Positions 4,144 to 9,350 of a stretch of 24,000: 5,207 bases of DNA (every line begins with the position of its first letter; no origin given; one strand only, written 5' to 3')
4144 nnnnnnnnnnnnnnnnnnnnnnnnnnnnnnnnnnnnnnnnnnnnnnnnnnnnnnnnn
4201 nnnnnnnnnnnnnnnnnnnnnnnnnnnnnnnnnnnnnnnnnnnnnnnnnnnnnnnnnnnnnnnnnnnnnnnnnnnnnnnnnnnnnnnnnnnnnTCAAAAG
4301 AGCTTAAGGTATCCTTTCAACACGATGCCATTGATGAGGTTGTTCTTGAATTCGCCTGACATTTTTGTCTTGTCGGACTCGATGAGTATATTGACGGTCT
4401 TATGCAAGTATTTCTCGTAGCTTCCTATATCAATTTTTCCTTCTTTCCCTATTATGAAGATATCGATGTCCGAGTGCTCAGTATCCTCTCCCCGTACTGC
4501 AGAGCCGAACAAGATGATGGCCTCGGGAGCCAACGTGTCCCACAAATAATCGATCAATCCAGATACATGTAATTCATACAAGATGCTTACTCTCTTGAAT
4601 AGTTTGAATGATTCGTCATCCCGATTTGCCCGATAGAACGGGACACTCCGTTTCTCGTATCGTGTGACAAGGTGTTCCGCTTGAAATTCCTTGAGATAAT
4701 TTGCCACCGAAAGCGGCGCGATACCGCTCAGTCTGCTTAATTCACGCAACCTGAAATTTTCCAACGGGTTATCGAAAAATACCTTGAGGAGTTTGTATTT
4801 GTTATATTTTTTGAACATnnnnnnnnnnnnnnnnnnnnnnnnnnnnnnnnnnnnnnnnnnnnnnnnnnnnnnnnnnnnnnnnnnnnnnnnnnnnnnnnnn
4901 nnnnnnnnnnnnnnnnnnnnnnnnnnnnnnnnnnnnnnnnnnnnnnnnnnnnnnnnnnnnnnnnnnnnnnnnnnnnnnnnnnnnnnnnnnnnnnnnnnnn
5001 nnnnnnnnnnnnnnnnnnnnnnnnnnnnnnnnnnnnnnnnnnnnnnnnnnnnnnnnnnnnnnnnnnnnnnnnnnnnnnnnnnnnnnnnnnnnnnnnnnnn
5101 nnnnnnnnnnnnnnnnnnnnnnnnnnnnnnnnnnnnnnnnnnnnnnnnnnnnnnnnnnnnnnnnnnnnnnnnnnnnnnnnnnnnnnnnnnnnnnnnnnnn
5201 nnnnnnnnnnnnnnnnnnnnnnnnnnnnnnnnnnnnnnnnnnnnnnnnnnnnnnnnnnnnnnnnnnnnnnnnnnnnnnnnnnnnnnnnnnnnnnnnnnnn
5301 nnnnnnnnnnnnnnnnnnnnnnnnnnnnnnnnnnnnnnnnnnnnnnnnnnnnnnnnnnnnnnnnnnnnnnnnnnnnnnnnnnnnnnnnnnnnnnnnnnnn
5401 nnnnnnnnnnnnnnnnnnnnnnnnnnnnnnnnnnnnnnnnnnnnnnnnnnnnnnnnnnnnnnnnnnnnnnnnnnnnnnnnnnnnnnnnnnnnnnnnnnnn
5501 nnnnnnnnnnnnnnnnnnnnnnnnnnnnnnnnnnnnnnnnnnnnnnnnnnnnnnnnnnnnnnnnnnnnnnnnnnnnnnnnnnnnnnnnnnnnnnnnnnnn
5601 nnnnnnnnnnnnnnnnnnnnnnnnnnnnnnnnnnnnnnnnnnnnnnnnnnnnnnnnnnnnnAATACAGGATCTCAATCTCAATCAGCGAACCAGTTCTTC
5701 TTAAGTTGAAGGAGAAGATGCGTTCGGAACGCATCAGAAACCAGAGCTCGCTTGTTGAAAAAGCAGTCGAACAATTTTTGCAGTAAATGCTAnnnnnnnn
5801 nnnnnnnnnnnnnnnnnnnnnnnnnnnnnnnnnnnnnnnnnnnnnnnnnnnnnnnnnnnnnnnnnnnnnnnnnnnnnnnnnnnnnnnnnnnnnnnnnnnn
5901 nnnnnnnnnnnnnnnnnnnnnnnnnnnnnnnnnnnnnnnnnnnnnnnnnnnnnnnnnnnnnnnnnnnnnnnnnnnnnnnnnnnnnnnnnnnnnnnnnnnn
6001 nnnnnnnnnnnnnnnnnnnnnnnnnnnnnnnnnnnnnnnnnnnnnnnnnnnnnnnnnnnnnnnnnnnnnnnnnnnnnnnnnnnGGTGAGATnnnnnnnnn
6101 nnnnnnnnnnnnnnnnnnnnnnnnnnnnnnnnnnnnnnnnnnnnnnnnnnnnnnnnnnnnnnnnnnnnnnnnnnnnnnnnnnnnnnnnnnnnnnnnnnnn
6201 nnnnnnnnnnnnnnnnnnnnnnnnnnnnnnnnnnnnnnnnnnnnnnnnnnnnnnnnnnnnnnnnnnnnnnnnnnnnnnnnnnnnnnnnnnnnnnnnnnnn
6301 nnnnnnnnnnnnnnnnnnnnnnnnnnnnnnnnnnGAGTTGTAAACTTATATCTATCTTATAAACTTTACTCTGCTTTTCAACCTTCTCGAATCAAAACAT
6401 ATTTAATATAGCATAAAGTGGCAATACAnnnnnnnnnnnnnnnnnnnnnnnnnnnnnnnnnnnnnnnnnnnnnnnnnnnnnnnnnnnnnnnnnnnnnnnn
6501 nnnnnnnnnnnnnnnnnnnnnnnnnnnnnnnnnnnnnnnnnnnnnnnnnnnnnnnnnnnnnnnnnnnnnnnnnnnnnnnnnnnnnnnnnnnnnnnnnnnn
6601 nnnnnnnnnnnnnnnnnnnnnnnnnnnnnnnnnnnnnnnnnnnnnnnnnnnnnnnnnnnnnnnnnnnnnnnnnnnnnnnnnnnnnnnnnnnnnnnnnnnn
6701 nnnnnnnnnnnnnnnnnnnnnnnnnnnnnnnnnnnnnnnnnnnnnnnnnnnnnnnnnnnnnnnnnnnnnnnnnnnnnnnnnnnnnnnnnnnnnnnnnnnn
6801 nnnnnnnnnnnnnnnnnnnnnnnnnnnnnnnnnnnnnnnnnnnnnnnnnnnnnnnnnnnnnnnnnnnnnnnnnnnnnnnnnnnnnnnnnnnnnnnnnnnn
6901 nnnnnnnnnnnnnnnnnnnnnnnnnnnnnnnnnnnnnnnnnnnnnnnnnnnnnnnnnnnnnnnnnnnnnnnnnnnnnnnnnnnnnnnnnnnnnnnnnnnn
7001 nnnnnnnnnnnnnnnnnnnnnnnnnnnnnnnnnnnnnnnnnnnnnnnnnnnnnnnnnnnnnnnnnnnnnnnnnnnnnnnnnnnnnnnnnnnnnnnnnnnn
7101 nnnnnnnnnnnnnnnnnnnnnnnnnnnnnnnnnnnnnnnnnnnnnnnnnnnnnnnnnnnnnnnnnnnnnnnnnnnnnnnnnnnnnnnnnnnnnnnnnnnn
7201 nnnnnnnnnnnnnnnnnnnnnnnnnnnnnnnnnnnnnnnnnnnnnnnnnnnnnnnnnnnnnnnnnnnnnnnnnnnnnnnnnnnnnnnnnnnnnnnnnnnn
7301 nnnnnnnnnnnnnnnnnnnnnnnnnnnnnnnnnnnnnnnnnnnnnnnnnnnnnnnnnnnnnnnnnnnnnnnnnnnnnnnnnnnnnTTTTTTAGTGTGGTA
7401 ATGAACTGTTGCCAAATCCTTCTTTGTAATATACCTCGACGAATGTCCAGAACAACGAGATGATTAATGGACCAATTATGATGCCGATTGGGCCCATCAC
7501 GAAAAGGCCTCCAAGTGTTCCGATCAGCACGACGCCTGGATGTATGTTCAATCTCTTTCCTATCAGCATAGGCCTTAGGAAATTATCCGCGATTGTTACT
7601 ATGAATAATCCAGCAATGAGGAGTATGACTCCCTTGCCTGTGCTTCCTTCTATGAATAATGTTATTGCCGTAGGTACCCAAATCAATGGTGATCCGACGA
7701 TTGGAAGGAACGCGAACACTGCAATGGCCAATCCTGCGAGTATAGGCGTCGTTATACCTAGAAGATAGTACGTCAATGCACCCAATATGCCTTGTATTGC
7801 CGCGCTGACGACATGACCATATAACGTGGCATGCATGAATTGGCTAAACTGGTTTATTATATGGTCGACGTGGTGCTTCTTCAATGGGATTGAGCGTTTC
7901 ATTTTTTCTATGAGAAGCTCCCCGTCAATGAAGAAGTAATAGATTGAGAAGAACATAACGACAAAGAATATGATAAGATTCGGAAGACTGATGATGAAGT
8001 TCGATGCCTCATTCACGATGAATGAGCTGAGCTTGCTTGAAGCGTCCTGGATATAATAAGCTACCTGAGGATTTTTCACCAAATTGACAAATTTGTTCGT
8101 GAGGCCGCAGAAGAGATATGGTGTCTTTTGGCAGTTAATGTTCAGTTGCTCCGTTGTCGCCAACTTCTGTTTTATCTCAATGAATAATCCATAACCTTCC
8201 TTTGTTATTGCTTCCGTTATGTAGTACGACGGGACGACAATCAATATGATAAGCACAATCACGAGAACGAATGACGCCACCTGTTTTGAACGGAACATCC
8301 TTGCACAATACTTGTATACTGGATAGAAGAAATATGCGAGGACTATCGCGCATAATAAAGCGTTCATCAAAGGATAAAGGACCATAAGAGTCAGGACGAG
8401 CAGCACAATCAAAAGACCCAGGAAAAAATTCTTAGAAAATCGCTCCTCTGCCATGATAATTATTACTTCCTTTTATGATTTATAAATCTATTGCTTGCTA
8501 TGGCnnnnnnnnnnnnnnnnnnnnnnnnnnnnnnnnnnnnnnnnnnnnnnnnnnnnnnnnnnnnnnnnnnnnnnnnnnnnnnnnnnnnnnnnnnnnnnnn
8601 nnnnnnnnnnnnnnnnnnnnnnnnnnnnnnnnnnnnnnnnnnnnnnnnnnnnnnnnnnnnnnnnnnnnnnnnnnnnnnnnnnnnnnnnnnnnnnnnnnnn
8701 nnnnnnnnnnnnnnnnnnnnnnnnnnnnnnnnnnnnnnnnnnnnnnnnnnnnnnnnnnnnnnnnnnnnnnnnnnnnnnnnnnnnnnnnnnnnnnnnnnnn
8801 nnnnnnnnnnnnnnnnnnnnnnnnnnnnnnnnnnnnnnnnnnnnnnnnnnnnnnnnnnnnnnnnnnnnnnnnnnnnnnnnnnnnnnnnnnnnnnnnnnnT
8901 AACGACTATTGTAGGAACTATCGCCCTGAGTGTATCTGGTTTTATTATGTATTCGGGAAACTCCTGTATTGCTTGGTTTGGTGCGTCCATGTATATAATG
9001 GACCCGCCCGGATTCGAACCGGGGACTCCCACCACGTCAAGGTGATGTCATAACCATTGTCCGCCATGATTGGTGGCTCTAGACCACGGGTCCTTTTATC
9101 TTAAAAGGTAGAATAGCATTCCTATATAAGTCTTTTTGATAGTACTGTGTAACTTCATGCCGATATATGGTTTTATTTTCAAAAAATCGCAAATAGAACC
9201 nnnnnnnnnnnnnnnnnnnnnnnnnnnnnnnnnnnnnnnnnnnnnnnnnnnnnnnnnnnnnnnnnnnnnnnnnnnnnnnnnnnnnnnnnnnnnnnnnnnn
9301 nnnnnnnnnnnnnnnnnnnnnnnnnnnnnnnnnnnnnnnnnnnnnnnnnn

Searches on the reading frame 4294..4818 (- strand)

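Call 12: search_protein_families(library=pfam, proteins=[window:4294-4818:-], max_evalue=0.01)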
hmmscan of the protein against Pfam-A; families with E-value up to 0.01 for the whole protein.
window:4294-4818:- (174 aa): 2 families
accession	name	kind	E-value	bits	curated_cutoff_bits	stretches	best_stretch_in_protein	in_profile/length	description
PF18765.7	Polbeta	-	3.8e-09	37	26.9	1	89-132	4-43/93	Polymerase beta, Nucleotidyltransferase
PF01909.29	NTP_transf_2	-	1.3e-08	35.6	21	1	98-129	14-45/93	Nucleotidyltransferase domain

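Call 50: search_protein_families(library=ncbifam, proteins=[window:4294-4818:-], max_evalue=0.01)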
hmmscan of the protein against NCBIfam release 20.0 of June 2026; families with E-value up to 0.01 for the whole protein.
window:4294-4818:- (174 aa): 2 families
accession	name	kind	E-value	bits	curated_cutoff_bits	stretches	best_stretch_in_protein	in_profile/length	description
NF047752.1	MntA_antitoxin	equivalog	9.4e-07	28.7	60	1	96-126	5-35/106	type VII toxin-antitoxin system MntA family adenylyltransferase antitoxin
NF051895.1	anti_phage_HalB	equivalog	0.00014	21.5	190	1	100-126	1-27/211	anti-phage Hailong system nucleotidyltransferase HalB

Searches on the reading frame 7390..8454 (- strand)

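Call 12: search_protein_families(library=pfam, proteins=[window:7390-8454:-], max_evalue=0.01)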
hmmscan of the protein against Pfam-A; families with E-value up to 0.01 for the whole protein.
window:7390-8454:- (354 aa): 1 family
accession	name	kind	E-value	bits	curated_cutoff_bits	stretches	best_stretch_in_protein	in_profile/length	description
PF01594.21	AI-2E_transport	-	5.1e-49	167.6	34.3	1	14-342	5-326/327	AI-2E family transporter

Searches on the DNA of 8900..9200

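Call 77: search_rna_families(source=window, start=8900, end=9200, threshold=evalue, max_evalue=1, show_alignments=1)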
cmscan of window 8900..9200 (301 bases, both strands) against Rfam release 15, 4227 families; matches with E-value up to 1: 1.
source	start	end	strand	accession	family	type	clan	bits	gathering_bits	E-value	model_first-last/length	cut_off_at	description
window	9007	9062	-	RF00005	tRNA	Gene; tRNA;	CL00001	21.1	29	0.043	9-63/71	no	tRNA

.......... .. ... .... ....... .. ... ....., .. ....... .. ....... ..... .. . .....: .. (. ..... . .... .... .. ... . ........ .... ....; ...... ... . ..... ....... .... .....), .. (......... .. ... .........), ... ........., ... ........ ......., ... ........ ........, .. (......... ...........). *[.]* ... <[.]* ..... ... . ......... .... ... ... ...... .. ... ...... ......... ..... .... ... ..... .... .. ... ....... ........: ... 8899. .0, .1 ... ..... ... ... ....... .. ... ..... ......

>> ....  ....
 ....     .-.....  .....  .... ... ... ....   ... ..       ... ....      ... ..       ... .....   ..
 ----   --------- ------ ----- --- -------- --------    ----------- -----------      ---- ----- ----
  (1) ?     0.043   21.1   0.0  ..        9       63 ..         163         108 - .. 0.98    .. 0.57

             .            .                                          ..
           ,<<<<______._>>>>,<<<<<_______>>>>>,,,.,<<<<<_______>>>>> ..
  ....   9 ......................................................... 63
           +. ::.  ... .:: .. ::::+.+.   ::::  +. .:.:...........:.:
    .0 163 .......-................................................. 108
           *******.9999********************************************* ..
